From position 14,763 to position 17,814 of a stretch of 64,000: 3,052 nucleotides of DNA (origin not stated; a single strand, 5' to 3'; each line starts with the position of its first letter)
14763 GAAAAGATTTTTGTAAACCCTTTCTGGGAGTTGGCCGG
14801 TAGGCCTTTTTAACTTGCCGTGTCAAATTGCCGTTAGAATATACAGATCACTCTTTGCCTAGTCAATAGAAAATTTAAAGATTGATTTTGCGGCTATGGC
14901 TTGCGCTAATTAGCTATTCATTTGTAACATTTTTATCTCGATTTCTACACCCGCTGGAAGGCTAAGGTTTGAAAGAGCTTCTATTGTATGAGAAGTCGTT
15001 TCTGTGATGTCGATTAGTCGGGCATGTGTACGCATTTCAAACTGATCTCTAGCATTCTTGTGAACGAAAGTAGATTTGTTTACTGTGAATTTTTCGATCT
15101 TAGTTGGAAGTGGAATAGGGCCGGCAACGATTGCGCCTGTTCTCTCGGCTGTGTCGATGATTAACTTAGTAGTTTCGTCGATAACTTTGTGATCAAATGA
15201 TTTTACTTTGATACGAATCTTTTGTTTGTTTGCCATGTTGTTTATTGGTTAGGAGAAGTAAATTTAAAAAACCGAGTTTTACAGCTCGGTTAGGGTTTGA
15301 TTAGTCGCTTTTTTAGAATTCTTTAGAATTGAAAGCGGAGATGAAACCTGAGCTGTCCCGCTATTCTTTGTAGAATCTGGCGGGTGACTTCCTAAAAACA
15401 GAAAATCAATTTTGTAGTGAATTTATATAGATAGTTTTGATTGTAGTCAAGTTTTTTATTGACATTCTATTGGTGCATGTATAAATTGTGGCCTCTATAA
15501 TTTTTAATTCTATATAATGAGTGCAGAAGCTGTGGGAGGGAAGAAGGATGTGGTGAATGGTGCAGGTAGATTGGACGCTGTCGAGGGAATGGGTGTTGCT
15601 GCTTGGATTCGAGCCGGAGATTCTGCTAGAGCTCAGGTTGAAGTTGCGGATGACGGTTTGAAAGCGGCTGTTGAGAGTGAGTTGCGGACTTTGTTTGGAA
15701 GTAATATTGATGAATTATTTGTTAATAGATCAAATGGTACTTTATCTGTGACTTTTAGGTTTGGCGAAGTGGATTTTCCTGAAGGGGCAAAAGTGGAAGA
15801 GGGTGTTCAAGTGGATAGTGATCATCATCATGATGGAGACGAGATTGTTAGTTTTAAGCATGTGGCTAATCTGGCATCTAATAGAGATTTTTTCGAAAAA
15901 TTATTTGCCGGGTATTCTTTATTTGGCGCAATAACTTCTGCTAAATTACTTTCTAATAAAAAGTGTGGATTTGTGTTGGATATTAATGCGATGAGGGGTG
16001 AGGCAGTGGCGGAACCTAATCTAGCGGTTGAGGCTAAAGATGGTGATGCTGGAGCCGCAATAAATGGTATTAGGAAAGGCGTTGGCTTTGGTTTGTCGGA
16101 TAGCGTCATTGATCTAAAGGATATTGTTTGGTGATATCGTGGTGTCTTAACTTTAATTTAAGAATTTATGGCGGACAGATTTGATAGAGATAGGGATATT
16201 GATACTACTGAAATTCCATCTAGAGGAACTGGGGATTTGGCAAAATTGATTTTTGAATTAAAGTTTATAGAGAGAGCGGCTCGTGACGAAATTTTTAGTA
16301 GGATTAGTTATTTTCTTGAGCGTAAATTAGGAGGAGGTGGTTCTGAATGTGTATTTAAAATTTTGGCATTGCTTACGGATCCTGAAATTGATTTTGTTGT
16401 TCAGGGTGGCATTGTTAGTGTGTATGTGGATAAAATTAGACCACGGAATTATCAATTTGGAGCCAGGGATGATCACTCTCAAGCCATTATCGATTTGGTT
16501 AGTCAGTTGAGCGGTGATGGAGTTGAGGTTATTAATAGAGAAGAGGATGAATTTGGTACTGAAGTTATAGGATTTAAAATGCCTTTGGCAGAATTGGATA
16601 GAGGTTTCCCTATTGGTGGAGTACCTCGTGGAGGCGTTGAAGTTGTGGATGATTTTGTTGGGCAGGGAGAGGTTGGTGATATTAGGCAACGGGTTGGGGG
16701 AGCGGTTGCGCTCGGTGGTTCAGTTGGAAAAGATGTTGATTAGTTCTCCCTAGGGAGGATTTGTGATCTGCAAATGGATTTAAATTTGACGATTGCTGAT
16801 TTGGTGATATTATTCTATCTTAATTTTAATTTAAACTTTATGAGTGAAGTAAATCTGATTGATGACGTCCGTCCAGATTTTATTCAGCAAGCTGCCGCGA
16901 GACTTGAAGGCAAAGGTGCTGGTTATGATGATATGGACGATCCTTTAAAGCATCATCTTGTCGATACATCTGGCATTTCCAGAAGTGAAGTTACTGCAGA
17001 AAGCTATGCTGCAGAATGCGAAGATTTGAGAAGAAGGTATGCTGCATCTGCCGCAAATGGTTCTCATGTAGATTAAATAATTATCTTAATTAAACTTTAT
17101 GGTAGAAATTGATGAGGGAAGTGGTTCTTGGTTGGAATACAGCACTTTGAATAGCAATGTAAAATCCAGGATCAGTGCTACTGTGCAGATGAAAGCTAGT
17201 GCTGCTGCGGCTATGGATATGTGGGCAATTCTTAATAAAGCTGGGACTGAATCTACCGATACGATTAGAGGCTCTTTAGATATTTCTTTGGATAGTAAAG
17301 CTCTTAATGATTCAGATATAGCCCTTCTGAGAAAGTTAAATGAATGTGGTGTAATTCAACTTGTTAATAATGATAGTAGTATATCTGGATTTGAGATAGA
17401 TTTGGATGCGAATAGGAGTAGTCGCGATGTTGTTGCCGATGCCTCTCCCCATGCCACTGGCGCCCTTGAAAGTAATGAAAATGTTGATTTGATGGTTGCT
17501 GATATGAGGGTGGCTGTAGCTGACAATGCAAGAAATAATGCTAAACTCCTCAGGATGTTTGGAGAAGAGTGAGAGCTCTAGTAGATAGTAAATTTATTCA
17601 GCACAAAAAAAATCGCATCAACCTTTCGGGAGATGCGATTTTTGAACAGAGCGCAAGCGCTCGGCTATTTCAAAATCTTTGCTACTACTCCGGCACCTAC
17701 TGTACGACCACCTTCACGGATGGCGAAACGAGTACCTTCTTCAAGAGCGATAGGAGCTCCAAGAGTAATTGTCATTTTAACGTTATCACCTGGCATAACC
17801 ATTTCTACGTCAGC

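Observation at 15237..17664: Opposite-strand four-gene orphan operon wedged between tuf and rpsJ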

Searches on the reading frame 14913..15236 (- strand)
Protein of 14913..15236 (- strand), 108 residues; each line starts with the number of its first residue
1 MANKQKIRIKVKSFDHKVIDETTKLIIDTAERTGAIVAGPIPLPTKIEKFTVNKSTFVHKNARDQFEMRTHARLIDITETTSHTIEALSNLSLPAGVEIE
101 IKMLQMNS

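Call 40: find_related_loci(query=window:14913-15236:-, collection=metagenome_contigs, flank=7000)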
Query window:14913-15236:- (108 aa) in metagenome_contigs; peptide patterns used: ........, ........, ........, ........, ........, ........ (x = any residue, [..] = any of these).
600 stretches matched a pattern (row limit reached: there are more); 520 encode a relative of the query (tblastn E <= 1e-3); the best 80 are kept; 80 distinct loci.
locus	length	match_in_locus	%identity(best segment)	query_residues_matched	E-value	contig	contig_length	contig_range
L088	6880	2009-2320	91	1-104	1e-61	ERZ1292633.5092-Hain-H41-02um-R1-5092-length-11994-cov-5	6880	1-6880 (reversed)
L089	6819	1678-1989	90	1-104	3e-61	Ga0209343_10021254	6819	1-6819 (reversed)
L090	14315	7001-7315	89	1-105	1e-59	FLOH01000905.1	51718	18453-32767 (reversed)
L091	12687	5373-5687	89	1-105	2e-59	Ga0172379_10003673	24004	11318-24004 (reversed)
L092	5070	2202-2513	89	2-105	3e-59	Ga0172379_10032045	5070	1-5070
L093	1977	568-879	87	1-104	3e-60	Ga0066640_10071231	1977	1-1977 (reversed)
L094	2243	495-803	88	3-105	2e-59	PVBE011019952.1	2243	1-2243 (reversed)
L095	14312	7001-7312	88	1-104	1e-58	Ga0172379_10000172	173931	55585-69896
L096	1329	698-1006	85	2-104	7e-62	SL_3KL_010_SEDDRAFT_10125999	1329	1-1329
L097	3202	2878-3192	87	1-105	3e-58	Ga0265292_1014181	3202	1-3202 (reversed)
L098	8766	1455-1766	86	1-104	1e-57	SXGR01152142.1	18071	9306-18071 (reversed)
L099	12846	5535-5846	86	1-104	3e-57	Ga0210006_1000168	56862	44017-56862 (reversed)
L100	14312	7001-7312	86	1-104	5e-57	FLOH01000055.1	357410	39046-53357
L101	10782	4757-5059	88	5-105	3e-57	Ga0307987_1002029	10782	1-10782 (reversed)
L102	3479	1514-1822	83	2-104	2e-56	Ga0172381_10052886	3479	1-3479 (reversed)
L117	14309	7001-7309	75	2-104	1e-50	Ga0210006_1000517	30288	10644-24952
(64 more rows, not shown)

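Call 45: search_protein_families(library=pfam, proteins=[L099:4554-5234:-, L099:3963-4463:-, L097:2077-2769:-, L091:4717-5346:-, L090:5971-6723:-, L100:3934-4863:-, L117:3177-4217:-, L090:5450-5875:+, L100:4975-6825:+], max_evalue=0.1)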
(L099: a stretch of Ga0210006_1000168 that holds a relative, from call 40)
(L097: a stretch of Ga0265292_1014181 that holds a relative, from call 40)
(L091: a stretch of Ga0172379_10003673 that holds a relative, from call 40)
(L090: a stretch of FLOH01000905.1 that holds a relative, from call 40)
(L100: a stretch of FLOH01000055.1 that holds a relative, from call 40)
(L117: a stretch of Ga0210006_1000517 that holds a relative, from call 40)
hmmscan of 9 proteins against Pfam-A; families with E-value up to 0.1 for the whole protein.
L099:4554-5234:- (227 aa): 0 families

L099:3963-4463:- (167 aa): 0 families

L097:2077-2769:- (231 aa): 0 families

L091:4717-5346:- (210 aa): 0 families

L090:5971-6723:- (251 aa): 0 families

L100:3934-4863:- (310 aa): 0 families

L117:3177-4217:- (347 aa): 0 families

L090:5450-5875:+ (142 aa): 3 families
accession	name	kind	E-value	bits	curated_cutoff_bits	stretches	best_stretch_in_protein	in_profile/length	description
PF01797.21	Y1_Tnp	-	1.2e-15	58.1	23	1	13-123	6-120/121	Transposase IS200 like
PF06978.16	POP1_N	-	0.025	15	22.2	1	67-133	120-183/208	Ribonucleases P/MRP protein subunit POP1, N-terminal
PF13708.11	DUF4942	-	0.058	13.5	25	1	23-104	86-171/190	Domain of unknown function (DUF4942)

L100:4975-6825:+ (617 aa): 2 families
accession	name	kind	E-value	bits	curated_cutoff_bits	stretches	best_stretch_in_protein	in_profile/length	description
PF00395.25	SLH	-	3.6e-26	91.3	20.8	3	500-543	1-43/44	S-layer homology domain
PF03352.18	Adenine_glyco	-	0.0089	16.3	25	1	48-108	66-116/177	Methyladenine glycosylase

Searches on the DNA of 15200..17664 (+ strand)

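Call 86: search_rna_families(source=window, start=15200, end=15520, threshold=evalue, max_evalue=10)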
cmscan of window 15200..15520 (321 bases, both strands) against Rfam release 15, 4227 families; matches with E-value up to 10: 0.
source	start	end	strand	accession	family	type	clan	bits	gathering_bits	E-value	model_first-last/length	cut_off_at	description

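Call 101: search_dna_similar(query=window:15451-17664:+, collection=phages, mode=distant, max_rows=5)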
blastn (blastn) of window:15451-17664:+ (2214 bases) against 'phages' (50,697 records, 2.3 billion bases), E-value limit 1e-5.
No match.

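Call 102: search_dna_similar(query=window:15451-17664:+, collection=plasmids, mode=distant, max_rows=5)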
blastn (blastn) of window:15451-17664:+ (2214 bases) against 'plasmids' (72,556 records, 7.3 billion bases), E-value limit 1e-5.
No match.
